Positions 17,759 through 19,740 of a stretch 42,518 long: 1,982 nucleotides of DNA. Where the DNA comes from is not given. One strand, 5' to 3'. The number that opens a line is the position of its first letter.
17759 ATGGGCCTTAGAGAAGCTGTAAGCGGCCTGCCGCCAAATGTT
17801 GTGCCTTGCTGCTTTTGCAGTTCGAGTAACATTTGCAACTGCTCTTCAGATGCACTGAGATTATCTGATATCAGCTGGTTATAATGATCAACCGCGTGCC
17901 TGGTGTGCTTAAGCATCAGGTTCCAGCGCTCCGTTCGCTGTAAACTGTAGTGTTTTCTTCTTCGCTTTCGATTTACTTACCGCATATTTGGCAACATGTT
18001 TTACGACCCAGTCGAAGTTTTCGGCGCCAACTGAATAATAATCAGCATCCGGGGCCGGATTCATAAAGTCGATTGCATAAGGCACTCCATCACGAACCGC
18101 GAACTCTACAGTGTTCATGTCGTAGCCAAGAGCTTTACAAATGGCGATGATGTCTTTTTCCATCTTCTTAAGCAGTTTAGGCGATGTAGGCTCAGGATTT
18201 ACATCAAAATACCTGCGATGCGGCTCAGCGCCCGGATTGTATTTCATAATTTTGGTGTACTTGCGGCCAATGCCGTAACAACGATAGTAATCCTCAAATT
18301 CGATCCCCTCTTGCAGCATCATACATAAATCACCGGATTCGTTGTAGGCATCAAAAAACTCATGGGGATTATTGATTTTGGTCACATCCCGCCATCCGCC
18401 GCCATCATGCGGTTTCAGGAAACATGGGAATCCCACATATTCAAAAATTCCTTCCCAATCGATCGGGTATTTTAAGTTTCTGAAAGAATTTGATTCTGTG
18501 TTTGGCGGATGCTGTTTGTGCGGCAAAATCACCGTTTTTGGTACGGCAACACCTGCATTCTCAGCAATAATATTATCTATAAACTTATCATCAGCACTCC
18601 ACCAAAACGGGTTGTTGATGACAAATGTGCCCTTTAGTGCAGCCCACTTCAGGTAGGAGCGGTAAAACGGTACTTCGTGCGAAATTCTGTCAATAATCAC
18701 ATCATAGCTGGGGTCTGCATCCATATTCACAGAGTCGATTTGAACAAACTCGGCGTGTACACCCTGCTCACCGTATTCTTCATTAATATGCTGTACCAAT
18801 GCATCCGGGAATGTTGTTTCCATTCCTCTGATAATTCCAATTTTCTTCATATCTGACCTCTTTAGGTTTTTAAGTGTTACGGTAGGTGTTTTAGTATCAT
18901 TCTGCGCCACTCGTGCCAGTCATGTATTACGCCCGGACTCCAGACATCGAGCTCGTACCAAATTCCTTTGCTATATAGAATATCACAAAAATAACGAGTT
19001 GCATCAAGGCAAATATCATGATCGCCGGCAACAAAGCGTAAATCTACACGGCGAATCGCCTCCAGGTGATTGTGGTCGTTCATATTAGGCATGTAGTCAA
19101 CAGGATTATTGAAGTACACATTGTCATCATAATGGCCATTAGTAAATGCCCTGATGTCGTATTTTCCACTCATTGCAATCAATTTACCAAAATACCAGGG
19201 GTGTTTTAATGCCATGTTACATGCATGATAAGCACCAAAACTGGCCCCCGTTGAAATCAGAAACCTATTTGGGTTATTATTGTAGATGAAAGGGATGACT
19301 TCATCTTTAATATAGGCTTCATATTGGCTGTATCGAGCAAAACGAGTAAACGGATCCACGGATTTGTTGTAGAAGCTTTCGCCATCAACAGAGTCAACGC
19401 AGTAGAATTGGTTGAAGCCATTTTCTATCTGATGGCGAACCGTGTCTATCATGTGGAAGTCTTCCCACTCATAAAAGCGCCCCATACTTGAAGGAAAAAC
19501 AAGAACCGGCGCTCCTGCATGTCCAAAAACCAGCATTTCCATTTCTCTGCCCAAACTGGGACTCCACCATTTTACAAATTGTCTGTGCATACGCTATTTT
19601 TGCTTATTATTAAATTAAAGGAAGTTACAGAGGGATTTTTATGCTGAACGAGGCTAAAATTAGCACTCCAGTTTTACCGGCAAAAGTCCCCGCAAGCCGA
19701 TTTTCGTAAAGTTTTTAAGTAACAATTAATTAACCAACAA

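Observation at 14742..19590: Translationally coupled five-gene operon: esterase, ATP-grasp ligase, GSP-synthase-like ligase, GATase1-like hydrolase, esterase, with no recognised pathway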

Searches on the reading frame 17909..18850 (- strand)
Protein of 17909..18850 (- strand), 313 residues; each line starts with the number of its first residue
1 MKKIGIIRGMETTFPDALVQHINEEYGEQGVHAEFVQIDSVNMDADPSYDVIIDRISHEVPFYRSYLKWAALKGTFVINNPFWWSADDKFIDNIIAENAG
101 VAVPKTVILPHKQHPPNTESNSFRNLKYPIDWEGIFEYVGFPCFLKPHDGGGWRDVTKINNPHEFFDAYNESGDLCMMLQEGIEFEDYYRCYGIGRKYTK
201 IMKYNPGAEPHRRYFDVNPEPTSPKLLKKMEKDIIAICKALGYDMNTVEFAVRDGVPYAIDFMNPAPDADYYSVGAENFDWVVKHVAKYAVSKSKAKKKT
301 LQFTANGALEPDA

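Call 3: search_protein_families(library=pfam, proteins=[window:17909-18850:-], max_evalue=0.01)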
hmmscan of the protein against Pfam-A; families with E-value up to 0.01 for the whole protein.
window:17909-18850:- (313 aa): 0 families

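Call 4: search_protein_families(library=ncbifam, proteins=[window:17909-18850:-], max_evalue=0.01)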
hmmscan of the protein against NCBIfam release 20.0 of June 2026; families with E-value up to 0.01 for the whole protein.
window:17909-18850:- (313 aa): 3 families
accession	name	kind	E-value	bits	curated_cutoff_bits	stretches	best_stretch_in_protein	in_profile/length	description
TIGR00768.1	rimK_fam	subfamily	2.1e-07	30.6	143.4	1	17-168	11-150/276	RimK family alpha-L-glutamate ligase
NF000091.3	D_ala_D_ser_VanG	exception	0.0027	16.6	495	0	88-171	135-204/344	D-alanine--D-serine ligase VanG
TIGR02144.1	LysX_arch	equivalog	0.003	16.7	275.6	0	28-162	21-144/281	lysine biosynthesis protein LysX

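Call 8: search_solved_structures(query=window:17909-18850:-, max_evalue=1)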
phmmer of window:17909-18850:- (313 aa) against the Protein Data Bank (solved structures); distinct sequences matched with E-value up to 1: 11.
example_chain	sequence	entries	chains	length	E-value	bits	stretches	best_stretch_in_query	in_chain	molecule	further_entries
2yl2_A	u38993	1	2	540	0.0019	20.4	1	135-265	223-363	ACETYL-COA CARBOXYLASE 1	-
8xkz_C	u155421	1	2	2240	0.047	15.8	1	135-265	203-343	Acetyl-CoA carboxylase 1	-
6g2i_D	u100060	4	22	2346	0.052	15.7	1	135-265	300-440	Acetyl-CoA carboxylase 1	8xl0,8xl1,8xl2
6g2d_B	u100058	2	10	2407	0.054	15.7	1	135-265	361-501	Acetyl-CoA carboxylase 1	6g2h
8hz5_A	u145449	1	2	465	0.087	15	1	125-261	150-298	Biotin carboxylase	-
8hz4_A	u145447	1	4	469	0.11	14.6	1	139-262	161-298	Biotin carboxylase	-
9zvm_C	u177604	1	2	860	0.15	14.2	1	137-254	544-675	Maltodextrin-binding protein,Biotin carboxylase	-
9hyu_u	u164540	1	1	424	0.54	12.4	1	161-221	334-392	Photosystem I protein (PsaV)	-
1w93_A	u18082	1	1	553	0.67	12.1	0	137-174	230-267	ACETYL-COENZYME A CARBOXYLASE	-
1w96_A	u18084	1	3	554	0.67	12.1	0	137-174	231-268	ACETYL-COENZYME A CARBOXYLASE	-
3ouu_A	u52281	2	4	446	0.72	12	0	137-268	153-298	Biotin carboxylase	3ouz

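Call 25: find_homologous_proteins(query=window:17909-18850:-, max_evalue=0.001)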
Query window:17909-18850:- (313 aa): 8000 proteins with E <= 0.001 among 8000 candidates; the best 120 are listed.
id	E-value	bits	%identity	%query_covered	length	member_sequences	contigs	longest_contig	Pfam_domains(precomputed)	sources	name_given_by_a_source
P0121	6.3e-217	737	99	100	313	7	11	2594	-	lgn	-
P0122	2.1e-199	679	88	100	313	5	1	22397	-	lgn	-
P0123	8.0e-194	661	85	100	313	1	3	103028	-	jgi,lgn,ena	-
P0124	1.2e-189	647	84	100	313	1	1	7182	-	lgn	-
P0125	4.2e-179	613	81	100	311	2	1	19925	-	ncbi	-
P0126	5.6e-177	606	82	97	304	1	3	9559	-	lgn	-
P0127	1.3e-175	601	76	100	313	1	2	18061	-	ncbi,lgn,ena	-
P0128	8.3e-174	595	77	100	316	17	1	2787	-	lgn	-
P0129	6.9e-173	592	78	100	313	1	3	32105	-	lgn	-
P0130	5.2e-170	583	76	100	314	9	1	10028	-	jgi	jgi:glutathione synthase/RimK-type ligase-like ATP-grasp enzyme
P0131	4.1e-166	570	76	100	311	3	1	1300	-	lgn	-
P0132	2.0e-165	568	74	100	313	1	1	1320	-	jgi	jgi:hypothetical protein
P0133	5.9e-165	566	74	100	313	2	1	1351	-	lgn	-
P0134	3.5e-163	560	74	100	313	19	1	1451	-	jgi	jgi:hypothetical protein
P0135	6.3e-162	556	71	99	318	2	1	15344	-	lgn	-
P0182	1.5e-153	529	70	98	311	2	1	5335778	-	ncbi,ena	-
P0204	3.8e-152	524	67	99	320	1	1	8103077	-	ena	-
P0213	1.9e-151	522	68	100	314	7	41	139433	-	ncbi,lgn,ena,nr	ncbi:hypothetical protein KC734_12765 [candidate division KSB1 bacterium]|nr:hypothetical protein [c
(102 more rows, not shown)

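Call 29: search_solved_structures(query=A2, max_evalue=10, show_alignments=1)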
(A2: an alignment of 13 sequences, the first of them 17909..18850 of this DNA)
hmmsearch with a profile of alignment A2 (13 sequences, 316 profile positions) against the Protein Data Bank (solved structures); distinct sequences matched with E-value up to 10: 53.
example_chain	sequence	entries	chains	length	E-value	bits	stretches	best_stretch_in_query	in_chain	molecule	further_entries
3r23_A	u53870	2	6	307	2.7e-05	26.4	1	139-265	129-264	D-alanine--D-alanine ligase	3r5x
3ouu_A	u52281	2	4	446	0.00011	24.4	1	138-266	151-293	Biotin carboxylase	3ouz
7wta_A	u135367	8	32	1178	0.00016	23.9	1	141-264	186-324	Pyruvate carboxylase, mitochondrial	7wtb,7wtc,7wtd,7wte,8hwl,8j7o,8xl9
6ybp_G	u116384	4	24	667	0.0019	20.3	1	137-255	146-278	Propionyl-CoA carboxylase alpha subunit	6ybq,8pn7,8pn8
5vz0_A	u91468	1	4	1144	0.003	19.7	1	142-265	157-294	Pyruvate carboxylase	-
5vyw_A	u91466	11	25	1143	0.003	19.7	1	142-265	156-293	Pyruvate carboxylase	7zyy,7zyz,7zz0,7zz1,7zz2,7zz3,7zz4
5vyz_A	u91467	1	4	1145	0.0031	19.7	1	142-265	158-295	Pyruvate carboxylase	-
5d8d_A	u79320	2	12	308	0.0059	18.7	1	125-186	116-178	D-alanine--D-alanine ligase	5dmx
7kct_A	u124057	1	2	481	0.0097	18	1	137-178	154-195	2-oxoglutarate carboxylase small subunit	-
7kbl_A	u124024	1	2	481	0.0097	18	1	137-178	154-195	2-oxoglutarate carboxylase small subunit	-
1ulz_A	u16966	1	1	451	0.011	17.9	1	137-178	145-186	pyruvate carboxylase n-terminal domain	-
1w93_A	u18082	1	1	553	0.016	17.3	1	140-178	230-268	ACETYL-COENZYME A CARBOXYLASE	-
1w96_A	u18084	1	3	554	0.016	17.3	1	140-178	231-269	ACETYL-COENZYME A CARBOXYLASE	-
2yl2_A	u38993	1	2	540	0.019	17.1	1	138-174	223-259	ACETYL-COA CARBOXYLASE 1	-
2dzd_A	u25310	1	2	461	0.023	16.8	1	140-263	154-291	pyruvate carboxylase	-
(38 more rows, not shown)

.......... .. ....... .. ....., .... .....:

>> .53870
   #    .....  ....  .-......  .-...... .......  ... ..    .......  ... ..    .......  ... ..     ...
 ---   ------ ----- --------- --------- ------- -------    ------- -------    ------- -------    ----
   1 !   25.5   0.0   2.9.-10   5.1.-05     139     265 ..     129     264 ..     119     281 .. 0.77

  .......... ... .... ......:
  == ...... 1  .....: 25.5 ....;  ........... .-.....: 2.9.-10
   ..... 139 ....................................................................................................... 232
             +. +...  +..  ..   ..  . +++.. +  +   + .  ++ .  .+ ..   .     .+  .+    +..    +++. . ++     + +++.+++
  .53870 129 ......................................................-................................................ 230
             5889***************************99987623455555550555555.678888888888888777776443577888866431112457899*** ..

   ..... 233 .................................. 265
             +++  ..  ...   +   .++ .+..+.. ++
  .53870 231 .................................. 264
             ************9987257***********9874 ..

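Call 41: predict_structure(alignment_id=A2)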
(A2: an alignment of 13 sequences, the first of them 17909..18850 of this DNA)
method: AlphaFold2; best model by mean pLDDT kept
length: 313 residues; sequences in the alignment: 13
mean_pLDDT: 80.1   pTM: 0.79
mean pLDDT of the five models: 80.1, 78.9, 78.5, 76.8, 76.6
residues with pLDDT >= 90: 85; 70-90: 155; 50-70: 59; < 50: 14
segments of 3 or more residues with pLDDT < 50: 121-123, 303-305, 307-313
pLDDT, mean of each block of 10 residues (from residue 1): 86 84 97 90 88 73 84 86 63 86 86 58 57 90 75 69 90 79 76 89 82 85 95 91 84 88 61 78 93 84 48 42
secondary structure, 60 per line:
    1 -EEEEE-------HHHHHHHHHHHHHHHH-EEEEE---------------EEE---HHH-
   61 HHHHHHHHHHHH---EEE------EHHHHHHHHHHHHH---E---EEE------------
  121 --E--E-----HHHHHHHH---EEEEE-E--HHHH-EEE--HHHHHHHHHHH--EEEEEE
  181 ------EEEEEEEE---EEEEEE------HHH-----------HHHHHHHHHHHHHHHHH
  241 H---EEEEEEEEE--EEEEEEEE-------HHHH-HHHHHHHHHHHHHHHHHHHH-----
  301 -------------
elements in order: E2-6 H14-29 E31-35 E51-53 H61-72 E76-78 H86-98 E106-108 H132-139 E143-147 H152-155 E157-159 H162-172 E175-180 E187-194 E198-203 H224-241 E245-253 E256-263 H271-274 H276-295

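Call 43: fold_search(model_id=the predicted structure, library=pdb)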
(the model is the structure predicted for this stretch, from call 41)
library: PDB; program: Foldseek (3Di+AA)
matches with E <= 10: 1381; with E <= 0.001: 488
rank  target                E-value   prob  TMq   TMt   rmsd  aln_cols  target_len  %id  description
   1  7m4s_A                2.2e-12  1.00  0.59  0.59   6.9       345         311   11  Crystal structure of macrocyclase AMdnB from Anabaena sp. PCC 7120 (released 2021-11-03)
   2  3vpc_C                2.4e-12  1.00  0.59  0.66   5.6       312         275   16  ArgX from Sulfolobus tokodaii complexed with ADP (released 2013-02-27)
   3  3r23_A                2.9e-12  1.00  0.55  0.56   7.0       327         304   16  Crystal Structure of D-alanine--D-Alanine Ligase from Bacillus anthracis (released 2011-03-30)
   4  3vpb_A                4.1e-12  1.00  0.57  0.63   5.5       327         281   15  ArgX from Sulfolobus tokodaii complexed with LysW/Glu/ADP/Mg/Zn/Sulfate (released 2013-02-27)
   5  5k2m_A                5.0e-12  1.00  0.59  0.66   5.4       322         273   16  Bifunctional LysX/ArgX from Thermococcus kodakarensis with LysW-gamma-AAA (released 2016-09-07)
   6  3vpb_B                8.6e-12  1.00  0.58  0.64   5.6       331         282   15  ArgX from Sulfolobus tokodaii complexed with LysW/Glu/ADP/Mg/Zn/Sulfate (released 2013-02-27)
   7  3i12_D                1.0e-11  1.00  0.52  0.47   9.1       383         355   14  The crystal structure of the D-alanyl-alanine synthetase A from Salmonella enterica subsp. enterica serovar Typhimuriu (released 2009-08-18)
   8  3i12_A                1.0e-11  1.00  0.52  0.46   8.6       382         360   14  The crystal structure of the D-alanyl-alanine synthetase A from Salmonella enterica subsp. enterica serovar Typhimuriu (released 2009-08-18)
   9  3r23_B                1.5e-11  1.00  0.58  0.60   6.5       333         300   16  Crystal Structure of D-alanine--D-Alanine Ligase from Bacillus anthracis (released 2011-03-30)
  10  5k2m_D                1.9e-11  1.00  0.58  0.66   5.4       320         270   17  Bifunctional LysX/ArgX from Thermococcus kodakarensis with LysW-gamma-AAA (released 2016-09-07)
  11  8evv_D                1.9e-11  1.00  0.56  0.56   7.1       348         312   13  Apo form of DdlA from Pseudomonas aeruginosa PAO1 (released 2023-08-30)
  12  7u56_A                2.7e-11  1.00  0.55  0.51   7.2       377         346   13  Crystal Structure of D-alanine--D-alanine ligase from Klebsiella pneumoniae subsp. pneumoniae in complex with AMP (released 2022-03-09)
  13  3q1k_A                2.7e-11  1.00  0.52  0.46   8.2       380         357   12  The Crystal Structure of the D-alanyl-alanine Synthetase A from Salmonella enterica Typhimurium Complexed with ADP (released 2011-01-12)
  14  3r5x_D                2.9e-11  1.00  0.53  0.54   7.6       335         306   15  Crystal Structure of D-alanine--D-Alanine Ligase from Bacillus anthracis complexed with ATP (released 2011-04-06)
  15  5k2m_H                3.3e-11  1.00  0.59  0.66   5.4       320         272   18  Bifunctional LysX/ArgX from Thermococcus kodakarensis with LysW-gamma-AAA (released 2016-09-07)
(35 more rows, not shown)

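Call 48: find_encoding_contigs(protein=P0204, flank=8000, max_places=1)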
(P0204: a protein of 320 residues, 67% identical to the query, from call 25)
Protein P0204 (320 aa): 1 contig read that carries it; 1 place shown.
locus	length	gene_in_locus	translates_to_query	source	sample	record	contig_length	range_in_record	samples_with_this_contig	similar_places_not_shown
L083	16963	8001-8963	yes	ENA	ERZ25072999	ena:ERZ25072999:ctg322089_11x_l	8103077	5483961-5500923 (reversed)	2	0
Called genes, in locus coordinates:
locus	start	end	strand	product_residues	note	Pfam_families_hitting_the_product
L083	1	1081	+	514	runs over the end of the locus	PF00512:HisKA, PF02518:HATPase_c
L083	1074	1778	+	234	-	PF00072:Response_reg, PF00486:Trans_reg_C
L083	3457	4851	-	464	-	PF05496:RuvB_N, PF00158:Sigma54_activat (faint), PF01078:Mg_chelatase (faint), PF13191:AAA_16 (faint), PF00004:AAA, PF13173:AAA_14 (weak), PF16193:AAA_assoc_2, PF12002:MgsA_C, +2 more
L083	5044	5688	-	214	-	-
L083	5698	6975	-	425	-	PF01566:Nramp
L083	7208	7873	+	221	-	PF00756:Esterase (weak)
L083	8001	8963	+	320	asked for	-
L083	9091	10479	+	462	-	PF04174:CP_ATPgrasp_1 (faint), PF14403:CP_ATPgrasp_2 (weak)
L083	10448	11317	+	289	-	PF00117:GATase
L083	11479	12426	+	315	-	PF00756:Esterase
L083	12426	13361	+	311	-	PF02985:HEAT (faint), PF13646:HEAT_2 (faint)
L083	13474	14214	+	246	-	-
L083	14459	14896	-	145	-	PF04972:BON, PF01476:LysM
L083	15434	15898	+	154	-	PF11731:Cdd1 (faint), PF10391:DNA_pol_lambd_f (faint), PF14520:HHH_5 (faint), PF14229:DUF4332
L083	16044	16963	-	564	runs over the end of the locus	PF02652:Lactate_perm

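Call 49: find_encoding_contigs(protein=P0213, flank=8000, max_places=1)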
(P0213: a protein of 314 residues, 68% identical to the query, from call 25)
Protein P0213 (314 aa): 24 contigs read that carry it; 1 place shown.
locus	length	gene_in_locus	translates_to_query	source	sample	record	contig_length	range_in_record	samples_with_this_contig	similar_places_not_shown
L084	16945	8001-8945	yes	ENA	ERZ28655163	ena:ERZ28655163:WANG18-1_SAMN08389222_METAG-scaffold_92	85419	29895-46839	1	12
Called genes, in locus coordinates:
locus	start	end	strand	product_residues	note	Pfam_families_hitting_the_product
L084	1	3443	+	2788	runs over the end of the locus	PF00657:Lipase_GDSL, PF13472:Lipase_GDSL_2, PF00041:fn3 (weak), PF11721:Malectin, PF02369:Big_1, PF09134:Invasin_D3, PF02369:Big_1, PF13860:FlgD_ig, +5 more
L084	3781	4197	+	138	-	PF04542:Sigma70_r2, PF08281:Sigma70_r4_2, PF04545:Sigma70_r4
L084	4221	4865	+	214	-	-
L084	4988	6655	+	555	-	-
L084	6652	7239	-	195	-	PF18306:LDcluster4, PF03641:Lysine_decarbox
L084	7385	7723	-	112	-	PF01740:STAS, PF13466:STAS_2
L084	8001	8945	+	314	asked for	-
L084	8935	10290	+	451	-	-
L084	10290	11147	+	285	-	PF00117:GATase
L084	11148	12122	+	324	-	PF00756:Esterase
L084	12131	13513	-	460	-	PF01979:Amidohydro_1, PF07969:Amidohydro_3 (weak)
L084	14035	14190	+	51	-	-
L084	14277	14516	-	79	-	-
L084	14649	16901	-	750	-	PF19313:DUF5916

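Call 50: find_encoding_contigs(protein=P0182, flank=8000, max_places=1)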
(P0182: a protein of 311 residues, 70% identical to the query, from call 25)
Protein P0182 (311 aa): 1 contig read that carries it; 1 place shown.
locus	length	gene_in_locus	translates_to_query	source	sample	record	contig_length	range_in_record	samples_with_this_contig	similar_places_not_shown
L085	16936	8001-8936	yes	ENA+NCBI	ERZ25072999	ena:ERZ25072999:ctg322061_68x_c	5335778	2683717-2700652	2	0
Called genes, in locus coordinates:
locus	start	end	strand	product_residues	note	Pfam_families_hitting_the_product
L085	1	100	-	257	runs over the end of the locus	PF00318:Ribosomal_S2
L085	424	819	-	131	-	PF00380:Ribosomal_S9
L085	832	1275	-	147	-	PF00572:Ribosomal_L13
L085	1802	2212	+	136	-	PF00825:Ribonuclease_P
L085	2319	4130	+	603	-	PF14849:YidC_periplas, PF02096:60KD_IMP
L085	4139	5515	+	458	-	PF10396:TrmE_N, PF12631:MnmE_helical, PF00350:Dynamin_N (faint), PF01926:MMR_HSR1, PF02421:FeoB_N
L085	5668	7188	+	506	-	PF08309:LVIVD (faint), PF18962:Por_Secre_tail (weak)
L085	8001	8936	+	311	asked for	-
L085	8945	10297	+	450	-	PF14403:CP_ATPgrasp_2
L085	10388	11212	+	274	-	PF00117:GATase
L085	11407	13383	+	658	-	PF02446:Glyco_hydro_77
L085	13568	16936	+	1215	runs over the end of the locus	PF00128:Alpha-amylase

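Call 78: search_protein_families(library=pfam, proteins=[L083:12426-13361:+, L083:13474-14214:+, L084:12131-13513:-], max_evalue=0.001)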
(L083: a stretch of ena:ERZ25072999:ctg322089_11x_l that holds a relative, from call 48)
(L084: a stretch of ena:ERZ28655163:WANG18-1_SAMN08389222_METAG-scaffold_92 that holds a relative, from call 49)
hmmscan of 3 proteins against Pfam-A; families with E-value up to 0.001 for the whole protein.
L083:12426-13361:+ (311 aa): 2 families
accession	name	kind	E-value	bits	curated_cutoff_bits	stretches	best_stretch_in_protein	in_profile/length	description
PF13646.12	HEAT_2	-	2.5e-13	50.5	27.7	2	244-302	3-62/88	HEAT repeats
PF02985.28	HEAT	-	8.4e-06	26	23.5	0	276-298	5-27/31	HEAT repeat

L083:13474-14214:+ (246 aa): 0 families

L084:12131-13513:- (460 aa): 2 families
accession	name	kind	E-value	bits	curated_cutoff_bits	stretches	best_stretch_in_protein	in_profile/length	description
PF01979.26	Amidohydro_1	-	3.9e-31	109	25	1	55-432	1-343/345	Amidohydrolase family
PF07969.17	Amidohydro_3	-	6.2e-10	39.6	29.7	1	357-431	408-468/472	Amidohydrolase family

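Call 83: search_protein_families(library=padloc, proteins=[window:17909-18850:-], max_evalue=0.001)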
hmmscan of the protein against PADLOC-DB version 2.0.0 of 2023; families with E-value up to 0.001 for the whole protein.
window:17909-18850:- (313 aa): 0 families

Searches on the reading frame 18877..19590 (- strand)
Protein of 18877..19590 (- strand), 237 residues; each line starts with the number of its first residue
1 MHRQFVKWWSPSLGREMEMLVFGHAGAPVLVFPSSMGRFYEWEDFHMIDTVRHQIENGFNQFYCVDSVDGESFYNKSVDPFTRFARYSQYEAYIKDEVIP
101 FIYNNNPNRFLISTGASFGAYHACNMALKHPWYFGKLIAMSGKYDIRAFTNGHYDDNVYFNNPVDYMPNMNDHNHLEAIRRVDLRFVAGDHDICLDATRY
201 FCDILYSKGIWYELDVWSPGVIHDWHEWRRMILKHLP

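Call 3: search_protein_families(library=pfam, proteins=[window:18877-19590:-], max_evalue=0.01)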
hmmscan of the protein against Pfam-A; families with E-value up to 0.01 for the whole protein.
window:18877-19590:- (237 aa): 1 family
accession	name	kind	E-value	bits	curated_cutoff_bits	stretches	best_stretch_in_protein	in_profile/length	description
PF00756.26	Esterase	-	2.1e-07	31.4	22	1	10-157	1-154/251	Putative esterase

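Call 4: search_protein_families(library=ncbifam, proteins=[window:18877-19590:-], max_evalue=0.01)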
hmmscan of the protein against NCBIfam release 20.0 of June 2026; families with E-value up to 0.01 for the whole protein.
window:18877-19590:- (237 aa): 0 families

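Call 30: search_solved_structures(query=window:18877-19590:-, max_evalue=1, show_alignments=1)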
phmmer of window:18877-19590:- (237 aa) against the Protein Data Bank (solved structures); distinct sequences matched with E-value up to 1: 5.
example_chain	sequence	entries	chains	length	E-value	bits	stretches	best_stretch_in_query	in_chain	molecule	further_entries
5f2h_A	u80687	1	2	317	0.19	14.6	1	160-233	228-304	Uncharacterized protein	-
7ukb_A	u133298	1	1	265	0.35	13.8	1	83-157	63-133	alpha/beta-hydrolase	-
6sx4_AAA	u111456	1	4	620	0.47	13.4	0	65-145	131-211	Protein PS1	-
7yvt_A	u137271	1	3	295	0.51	13.2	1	87-140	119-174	S-formylglutathione hydrolase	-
4rgy_A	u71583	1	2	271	0.67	12.8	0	110-149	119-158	Esterase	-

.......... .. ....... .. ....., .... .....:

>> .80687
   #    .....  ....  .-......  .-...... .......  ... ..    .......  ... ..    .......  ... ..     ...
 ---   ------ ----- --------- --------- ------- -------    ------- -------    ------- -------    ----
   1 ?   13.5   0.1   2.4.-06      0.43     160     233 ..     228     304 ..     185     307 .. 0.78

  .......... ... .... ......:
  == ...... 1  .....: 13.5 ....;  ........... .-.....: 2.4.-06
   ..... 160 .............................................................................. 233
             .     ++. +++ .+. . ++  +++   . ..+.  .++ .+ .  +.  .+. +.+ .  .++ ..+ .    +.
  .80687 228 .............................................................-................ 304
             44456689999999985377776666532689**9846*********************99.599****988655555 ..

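Call 83: search_protein_families(library=padloc, proteins=[window:18877-19590:-], max_evalue=0.001)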
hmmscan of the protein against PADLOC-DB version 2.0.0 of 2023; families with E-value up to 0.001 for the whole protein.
window:18877-19590:- (237 aa): 0 families
